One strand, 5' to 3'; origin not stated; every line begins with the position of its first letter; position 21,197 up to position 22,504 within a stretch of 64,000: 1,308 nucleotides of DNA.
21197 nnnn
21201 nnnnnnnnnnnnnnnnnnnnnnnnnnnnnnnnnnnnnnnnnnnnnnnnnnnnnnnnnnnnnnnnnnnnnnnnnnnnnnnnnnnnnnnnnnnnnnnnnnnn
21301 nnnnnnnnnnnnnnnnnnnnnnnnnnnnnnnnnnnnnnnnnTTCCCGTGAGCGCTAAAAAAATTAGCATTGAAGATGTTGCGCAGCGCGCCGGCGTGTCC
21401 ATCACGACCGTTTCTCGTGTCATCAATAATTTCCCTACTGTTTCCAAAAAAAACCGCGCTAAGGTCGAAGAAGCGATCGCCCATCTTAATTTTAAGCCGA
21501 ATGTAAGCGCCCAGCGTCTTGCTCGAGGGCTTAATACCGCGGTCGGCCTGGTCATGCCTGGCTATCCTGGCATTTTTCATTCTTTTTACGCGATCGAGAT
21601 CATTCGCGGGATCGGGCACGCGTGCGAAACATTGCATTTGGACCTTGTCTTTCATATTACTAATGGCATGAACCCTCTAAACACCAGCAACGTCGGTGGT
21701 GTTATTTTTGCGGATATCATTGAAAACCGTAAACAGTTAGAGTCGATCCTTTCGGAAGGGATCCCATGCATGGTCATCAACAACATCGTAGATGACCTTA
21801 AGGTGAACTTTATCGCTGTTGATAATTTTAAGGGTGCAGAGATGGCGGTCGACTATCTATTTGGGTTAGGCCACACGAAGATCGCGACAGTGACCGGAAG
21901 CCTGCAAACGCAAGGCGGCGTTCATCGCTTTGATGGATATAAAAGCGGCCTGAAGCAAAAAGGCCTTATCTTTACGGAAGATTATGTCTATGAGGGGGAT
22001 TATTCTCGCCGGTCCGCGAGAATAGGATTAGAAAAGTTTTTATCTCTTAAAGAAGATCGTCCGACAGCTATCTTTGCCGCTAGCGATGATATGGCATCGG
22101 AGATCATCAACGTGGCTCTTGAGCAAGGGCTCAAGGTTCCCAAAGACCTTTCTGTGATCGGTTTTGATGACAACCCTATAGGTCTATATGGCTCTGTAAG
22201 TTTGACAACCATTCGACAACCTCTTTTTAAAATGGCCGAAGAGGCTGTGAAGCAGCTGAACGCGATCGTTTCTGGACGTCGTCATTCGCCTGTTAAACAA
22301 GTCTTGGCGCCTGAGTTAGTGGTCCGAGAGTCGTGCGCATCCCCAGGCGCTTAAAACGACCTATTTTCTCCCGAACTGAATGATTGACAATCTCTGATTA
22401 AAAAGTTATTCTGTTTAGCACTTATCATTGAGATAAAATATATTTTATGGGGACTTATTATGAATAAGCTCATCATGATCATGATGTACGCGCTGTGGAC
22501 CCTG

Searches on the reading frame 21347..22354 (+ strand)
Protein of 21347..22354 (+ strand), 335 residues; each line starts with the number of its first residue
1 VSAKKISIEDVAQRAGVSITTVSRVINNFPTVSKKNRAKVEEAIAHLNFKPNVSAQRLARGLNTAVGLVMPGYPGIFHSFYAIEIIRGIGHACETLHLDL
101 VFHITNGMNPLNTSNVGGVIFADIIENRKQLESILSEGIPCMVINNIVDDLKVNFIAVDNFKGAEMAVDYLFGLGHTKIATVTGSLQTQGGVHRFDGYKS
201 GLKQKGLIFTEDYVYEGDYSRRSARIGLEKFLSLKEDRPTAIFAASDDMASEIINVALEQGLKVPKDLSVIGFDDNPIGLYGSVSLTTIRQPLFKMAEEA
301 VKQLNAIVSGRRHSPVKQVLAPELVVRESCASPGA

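Call 10: search_protein_families(library=pfam, proteins=[window:21347-22354:+], max_evalue=0.0001)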
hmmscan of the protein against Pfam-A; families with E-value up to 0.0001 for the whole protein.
window:21347-22354:+ (335 aa): 4 families
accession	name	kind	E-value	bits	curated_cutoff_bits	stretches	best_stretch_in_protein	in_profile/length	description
PF13377.12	Peripla_BP_3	-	1.5e-32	113.5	26.5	1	168-330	1-167/167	Periplasmic binding protein-like domain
PF00356.27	LacI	-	1.2e-18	67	27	1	7-52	1-46/46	Bacterial regulatory proteins, lacI family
PF13407.12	Peripla_BP_4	-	2.2e-13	50.8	35.1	1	130-311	72-257/258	Periplasmic binding protein domain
PF00532.27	Peripla_BP_1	-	2.3e-11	44.1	22.2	1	106-274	48-224/281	Periplasmic binding proteins and sugar binding domain of LacI family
